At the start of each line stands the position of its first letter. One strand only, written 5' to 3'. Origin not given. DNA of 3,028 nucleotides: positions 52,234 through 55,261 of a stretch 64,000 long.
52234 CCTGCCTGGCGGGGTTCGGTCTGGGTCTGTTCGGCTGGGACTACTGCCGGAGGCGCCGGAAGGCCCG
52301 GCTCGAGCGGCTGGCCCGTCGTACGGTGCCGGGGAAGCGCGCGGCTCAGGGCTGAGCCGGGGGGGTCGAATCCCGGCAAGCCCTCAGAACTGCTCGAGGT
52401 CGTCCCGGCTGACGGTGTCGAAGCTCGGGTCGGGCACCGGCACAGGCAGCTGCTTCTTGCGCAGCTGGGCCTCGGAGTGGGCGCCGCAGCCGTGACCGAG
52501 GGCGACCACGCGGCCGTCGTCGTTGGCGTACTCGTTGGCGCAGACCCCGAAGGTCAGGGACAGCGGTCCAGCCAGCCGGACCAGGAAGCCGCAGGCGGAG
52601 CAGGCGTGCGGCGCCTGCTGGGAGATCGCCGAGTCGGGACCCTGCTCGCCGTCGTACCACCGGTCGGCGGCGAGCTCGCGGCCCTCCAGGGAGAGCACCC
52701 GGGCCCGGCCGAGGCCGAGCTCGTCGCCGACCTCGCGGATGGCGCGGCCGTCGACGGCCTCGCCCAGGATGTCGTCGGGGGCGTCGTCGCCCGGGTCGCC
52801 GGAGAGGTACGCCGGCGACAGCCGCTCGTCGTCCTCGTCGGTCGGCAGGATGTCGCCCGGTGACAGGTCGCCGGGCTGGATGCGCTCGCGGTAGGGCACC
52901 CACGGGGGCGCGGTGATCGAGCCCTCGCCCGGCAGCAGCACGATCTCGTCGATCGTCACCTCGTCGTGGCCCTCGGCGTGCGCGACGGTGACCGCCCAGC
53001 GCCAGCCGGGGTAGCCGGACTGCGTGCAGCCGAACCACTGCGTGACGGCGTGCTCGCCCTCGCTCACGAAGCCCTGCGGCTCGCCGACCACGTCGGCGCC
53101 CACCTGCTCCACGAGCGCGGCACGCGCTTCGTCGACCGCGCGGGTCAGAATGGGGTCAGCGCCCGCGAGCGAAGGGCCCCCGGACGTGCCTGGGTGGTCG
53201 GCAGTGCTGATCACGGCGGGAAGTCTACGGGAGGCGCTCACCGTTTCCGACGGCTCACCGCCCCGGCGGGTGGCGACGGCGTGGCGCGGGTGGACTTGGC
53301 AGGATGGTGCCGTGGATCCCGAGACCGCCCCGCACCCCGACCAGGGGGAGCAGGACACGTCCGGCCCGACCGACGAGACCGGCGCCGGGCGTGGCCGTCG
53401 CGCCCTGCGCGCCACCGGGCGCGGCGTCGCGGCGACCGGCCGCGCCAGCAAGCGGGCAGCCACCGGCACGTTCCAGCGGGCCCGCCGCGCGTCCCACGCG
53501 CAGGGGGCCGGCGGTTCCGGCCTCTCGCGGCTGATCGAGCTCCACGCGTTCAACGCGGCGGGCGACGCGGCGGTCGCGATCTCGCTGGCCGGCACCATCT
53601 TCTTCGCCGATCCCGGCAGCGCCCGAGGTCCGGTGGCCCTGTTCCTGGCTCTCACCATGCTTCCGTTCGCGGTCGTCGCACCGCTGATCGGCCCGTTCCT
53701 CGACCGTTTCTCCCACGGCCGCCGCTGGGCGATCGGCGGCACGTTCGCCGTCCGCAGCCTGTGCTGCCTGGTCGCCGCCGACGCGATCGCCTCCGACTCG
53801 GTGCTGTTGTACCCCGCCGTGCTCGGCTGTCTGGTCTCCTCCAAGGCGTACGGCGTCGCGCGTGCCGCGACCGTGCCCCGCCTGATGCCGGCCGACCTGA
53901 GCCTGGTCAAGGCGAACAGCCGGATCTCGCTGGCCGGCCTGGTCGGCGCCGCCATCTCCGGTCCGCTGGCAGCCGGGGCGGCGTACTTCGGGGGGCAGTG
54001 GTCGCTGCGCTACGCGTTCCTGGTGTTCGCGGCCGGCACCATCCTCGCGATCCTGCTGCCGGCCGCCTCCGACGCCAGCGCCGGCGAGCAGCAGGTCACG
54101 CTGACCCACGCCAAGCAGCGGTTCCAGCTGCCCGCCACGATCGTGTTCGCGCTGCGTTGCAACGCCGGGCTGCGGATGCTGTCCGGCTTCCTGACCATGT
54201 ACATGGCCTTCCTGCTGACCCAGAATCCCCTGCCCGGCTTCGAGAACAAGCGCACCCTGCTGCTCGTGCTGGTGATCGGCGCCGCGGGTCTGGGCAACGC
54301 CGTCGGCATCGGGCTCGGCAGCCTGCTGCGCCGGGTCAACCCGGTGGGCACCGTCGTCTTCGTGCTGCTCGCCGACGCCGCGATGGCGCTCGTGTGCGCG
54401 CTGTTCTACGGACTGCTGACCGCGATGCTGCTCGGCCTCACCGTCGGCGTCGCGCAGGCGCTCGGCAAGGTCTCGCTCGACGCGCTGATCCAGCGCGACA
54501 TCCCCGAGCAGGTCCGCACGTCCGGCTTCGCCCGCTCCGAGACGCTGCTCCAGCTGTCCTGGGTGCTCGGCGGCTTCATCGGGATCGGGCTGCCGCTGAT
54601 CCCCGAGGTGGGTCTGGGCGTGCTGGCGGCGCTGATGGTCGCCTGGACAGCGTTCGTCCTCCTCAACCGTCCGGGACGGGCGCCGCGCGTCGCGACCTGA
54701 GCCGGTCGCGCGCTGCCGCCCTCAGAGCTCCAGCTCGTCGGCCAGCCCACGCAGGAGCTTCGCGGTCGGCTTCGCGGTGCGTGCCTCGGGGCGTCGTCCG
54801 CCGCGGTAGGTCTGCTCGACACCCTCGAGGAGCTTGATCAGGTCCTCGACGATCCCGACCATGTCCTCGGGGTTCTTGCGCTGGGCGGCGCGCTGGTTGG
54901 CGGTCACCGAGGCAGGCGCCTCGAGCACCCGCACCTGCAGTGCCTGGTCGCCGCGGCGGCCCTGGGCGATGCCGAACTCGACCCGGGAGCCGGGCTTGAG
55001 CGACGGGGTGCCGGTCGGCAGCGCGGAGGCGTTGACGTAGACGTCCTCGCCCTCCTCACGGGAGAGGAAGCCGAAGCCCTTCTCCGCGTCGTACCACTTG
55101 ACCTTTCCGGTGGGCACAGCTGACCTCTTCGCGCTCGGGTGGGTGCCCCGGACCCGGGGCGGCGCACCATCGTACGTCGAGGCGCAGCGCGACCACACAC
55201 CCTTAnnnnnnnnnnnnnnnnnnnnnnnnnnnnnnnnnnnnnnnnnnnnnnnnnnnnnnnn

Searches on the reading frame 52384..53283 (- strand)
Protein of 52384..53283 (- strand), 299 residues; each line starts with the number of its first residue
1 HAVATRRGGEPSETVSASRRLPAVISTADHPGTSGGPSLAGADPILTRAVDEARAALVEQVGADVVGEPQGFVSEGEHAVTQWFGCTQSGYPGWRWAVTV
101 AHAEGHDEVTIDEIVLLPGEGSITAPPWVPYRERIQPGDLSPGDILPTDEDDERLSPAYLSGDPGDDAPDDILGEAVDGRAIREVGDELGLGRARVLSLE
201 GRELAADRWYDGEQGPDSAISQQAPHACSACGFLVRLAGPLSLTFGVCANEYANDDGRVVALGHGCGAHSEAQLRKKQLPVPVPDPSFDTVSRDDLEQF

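Call 71: search_protein_families(library=pfam, proteins=[window:52384-53283:-], max_evalue=0.0001)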
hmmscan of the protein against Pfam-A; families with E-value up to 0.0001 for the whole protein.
window:52384-53283:- (299 aa): 1 family
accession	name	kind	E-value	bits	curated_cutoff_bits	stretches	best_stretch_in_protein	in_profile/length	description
PF11228.13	DUF3027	-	1.2e-76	257.4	25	1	67-272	1-192/193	Protein of unknown function (DUF3027)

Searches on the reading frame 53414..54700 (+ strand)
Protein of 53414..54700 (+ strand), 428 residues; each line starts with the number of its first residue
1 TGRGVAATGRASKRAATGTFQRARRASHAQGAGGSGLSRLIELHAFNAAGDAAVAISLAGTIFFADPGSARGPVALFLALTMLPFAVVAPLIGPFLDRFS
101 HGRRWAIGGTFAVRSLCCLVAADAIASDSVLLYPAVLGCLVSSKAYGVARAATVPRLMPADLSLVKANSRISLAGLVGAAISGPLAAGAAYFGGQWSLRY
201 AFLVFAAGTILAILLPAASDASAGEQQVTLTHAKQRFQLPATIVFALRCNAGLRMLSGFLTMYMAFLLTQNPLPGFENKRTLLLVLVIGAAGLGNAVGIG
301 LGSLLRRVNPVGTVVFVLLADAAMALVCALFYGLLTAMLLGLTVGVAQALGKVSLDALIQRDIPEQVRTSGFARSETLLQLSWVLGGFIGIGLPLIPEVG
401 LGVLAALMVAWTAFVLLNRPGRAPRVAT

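Call 71: search_protein_families(library=pfam, proteins=[window:53414-54700:+], max_evalue=0.0001)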
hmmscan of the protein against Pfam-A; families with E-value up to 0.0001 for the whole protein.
window:53414-54700:+ (428 aa): 1 family
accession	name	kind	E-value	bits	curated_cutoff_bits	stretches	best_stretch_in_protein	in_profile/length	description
PF07690.21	MFS_1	-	3.9e-15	56.1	33.4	1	46-386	7-346/347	Major Facilitator Superfamily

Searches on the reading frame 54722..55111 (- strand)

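Call 71: search_protein_families(library=pfam, proteins=[window:54722-55111:-], max_evalue=0.0001)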
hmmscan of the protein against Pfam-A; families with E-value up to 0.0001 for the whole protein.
window:54722-55111:- (129 aa): 1 family
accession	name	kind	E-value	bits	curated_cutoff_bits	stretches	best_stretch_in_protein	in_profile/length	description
PF00313.28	CSD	-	6.5e-16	58.4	27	1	1-62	2-65/66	'Cold-shock' DNA-binding domain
